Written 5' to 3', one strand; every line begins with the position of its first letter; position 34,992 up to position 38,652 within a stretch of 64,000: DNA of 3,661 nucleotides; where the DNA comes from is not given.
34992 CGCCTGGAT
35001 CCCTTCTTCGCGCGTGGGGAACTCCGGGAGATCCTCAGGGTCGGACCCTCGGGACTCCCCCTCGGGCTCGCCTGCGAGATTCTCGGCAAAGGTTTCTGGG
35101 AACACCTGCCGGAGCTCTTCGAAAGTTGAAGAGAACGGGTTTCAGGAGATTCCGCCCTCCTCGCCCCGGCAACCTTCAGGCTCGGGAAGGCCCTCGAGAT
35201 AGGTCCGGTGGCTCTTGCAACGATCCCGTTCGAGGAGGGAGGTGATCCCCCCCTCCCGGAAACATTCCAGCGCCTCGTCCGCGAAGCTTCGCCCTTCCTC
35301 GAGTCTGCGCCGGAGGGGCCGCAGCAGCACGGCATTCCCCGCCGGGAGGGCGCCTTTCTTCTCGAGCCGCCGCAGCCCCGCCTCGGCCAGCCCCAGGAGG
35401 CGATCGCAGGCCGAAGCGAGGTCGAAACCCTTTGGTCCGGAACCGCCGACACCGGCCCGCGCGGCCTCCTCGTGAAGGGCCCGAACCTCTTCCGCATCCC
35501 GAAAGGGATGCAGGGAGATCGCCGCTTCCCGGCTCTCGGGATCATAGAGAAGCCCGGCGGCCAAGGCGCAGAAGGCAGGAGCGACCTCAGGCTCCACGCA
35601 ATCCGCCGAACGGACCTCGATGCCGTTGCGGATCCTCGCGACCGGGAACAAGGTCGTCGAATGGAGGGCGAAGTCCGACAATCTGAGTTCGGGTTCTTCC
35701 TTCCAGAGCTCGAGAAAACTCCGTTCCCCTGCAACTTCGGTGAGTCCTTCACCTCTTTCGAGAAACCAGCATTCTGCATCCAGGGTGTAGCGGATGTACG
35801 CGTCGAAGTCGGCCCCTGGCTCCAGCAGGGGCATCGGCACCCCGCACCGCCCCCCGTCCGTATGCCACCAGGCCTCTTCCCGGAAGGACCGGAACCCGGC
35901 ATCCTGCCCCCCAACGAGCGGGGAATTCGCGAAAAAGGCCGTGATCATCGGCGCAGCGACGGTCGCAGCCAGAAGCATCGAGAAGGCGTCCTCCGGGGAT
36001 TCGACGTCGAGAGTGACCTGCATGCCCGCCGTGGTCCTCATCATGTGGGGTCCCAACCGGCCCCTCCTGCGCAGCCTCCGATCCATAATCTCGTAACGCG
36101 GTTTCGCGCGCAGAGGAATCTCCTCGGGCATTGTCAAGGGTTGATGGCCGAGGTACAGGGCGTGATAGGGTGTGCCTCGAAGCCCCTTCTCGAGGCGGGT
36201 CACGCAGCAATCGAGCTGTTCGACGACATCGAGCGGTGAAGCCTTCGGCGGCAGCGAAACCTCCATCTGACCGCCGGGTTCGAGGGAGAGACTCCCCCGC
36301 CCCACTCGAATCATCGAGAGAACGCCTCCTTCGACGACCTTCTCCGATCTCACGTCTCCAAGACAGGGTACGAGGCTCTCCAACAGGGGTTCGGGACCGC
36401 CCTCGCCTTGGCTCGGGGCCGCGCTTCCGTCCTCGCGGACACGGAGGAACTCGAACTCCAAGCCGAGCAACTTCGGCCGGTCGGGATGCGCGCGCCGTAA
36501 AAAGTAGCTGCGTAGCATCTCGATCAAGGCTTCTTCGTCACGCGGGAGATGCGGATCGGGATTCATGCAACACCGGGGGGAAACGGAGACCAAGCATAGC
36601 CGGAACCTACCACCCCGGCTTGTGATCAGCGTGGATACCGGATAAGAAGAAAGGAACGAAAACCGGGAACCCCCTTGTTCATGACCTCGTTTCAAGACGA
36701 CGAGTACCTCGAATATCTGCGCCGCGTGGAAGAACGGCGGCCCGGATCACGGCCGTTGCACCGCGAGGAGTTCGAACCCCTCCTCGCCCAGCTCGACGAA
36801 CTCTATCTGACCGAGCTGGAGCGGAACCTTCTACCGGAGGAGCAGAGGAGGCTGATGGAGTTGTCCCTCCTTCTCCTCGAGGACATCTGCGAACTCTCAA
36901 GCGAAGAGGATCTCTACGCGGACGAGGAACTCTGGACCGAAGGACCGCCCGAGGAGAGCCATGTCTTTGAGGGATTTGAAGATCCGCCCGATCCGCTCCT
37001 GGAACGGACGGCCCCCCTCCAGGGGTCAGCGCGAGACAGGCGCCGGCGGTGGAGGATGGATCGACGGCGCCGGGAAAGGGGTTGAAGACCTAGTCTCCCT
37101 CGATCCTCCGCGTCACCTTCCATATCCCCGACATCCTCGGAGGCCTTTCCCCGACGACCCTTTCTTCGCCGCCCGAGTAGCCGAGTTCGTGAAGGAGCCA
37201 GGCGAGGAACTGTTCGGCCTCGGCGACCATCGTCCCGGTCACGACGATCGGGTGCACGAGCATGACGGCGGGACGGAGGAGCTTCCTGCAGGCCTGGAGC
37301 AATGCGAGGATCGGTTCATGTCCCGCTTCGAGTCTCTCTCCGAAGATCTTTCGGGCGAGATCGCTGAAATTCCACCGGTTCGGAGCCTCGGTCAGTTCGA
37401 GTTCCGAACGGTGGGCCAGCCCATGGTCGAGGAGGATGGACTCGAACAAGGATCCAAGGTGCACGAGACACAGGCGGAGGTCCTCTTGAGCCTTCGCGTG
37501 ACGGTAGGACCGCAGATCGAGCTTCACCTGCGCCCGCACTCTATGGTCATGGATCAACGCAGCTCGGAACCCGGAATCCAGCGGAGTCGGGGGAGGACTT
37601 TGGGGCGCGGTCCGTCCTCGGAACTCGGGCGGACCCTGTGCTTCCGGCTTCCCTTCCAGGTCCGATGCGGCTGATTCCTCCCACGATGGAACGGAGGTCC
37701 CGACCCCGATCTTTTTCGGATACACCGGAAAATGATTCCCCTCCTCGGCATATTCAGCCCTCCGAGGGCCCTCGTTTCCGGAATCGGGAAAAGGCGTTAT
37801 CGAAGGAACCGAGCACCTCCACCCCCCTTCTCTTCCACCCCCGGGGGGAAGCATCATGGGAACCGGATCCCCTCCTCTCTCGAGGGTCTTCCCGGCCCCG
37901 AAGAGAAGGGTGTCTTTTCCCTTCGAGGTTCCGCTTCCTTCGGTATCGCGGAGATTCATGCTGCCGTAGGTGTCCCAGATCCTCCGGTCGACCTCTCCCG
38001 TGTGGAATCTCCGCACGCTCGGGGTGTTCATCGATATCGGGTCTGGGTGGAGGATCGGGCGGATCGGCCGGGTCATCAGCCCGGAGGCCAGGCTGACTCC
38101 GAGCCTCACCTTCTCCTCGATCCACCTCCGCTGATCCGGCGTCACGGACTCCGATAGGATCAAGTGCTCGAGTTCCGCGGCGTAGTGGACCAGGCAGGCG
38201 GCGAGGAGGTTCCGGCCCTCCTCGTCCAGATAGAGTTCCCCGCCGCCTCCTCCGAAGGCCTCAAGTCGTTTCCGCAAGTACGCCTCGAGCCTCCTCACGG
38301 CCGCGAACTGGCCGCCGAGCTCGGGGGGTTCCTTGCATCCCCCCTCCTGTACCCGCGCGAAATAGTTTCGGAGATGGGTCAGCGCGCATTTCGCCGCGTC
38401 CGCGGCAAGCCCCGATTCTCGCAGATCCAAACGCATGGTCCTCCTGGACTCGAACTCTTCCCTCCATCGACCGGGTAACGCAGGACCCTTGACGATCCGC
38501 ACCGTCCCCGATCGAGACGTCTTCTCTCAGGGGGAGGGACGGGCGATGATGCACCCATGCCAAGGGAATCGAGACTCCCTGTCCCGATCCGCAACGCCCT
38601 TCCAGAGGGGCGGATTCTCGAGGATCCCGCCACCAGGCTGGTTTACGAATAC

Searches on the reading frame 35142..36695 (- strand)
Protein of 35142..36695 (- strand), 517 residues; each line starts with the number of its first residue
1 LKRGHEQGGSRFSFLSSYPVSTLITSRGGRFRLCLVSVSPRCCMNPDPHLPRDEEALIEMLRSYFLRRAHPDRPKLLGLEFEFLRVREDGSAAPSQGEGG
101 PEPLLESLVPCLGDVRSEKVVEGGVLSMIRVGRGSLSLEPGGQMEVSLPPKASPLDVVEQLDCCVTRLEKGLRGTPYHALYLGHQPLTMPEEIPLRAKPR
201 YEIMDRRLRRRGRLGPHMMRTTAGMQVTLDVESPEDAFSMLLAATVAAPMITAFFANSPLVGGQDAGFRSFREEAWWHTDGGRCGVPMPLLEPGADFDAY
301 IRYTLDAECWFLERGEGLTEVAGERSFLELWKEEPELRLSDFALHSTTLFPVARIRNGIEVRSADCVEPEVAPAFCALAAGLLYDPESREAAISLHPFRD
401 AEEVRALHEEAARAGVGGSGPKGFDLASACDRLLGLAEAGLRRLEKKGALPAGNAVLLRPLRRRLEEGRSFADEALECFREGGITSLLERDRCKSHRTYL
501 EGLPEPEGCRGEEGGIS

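Call 14: search_protein_families(library=pfam, proteins=[window:35142-36695:-], max_evalue=0.01)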
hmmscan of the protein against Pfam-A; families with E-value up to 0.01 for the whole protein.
window:35142-36695:- (517 aa): 1 family
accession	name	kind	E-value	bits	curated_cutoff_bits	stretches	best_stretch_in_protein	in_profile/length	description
PF04107.18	GCS2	-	6.2e-33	114.8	21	1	115-393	17-284/291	Glutamate-cysteine ligase family 2(GCS2)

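Call 50: search_protein_families(library=ncbifam, proteins=[window:35142-36695:-], max_evalue=0.01)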
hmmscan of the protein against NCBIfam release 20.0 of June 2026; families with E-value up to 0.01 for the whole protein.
window:35142-36695:- (517 aa): 8 families
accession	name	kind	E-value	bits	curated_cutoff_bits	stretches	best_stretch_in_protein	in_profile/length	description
TIGR01436.1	glu_cys_lig_pln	equivalog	6.8e-53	179.7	463.15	1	77-483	24-433/446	glutamate--cysteine ligase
TIGR03444.1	EgtA_Cys_ligase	equivalog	2.5e-40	138.5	370.8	1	130-474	58-390/390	ergothioneine biosynthesis glutamate--cysteine ligase EgtA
NF010041.0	PRK13517.1-1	subfamily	2.8e-10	40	332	1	143-278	52-183/368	glutamate--cysteine ligase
TIGR02050.1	gshA_cyan_rel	subfamily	3.8e-10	39.6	176.4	1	143-277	46-175/287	YbdK family carboxylate-amine ligase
NF010039.0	PRK13515.1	equivalog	7.3e-08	31.5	371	1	182-305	95-210/378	carboxylate-amine ligase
NF010043.0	PRK13517.1-3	equivalog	1.6e-06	27.2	409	1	157-306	74-215/381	glutamate--cysteine ligase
NF010045.0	PRK13518.1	equivalog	0.00043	19.3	395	1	185-288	101-197/360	glutamate--cysteine ligase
NF010042.0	PRK13517.1-2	equivalog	0.0045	15.9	427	1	180-273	94-182/376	glutamate--cysteine ligase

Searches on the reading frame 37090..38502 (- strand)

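Call 14: search_protein_families(library=pfam, proteins=[window:37090-38502:-], max_evalue=0.01)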
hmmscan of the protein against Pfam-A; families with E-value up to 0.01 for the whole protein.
window:37090-38502:- (470 aa): 0 families

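Call 50: search_protein_families(library=ncbifam, proteins=[window:37090-38502:-], max_evalue=0.01)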
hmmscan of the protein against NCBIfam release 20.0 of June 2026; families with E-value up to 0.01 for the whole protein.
window:37090-38502:- (470 aa): 1 family
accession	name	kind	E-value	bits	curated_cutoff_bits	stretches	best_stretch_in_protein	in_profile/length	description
NF004691.0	PRK06032.1-2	equivalog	0.0033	17.2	179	0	381-445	98-161/205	flagellar assembly protein H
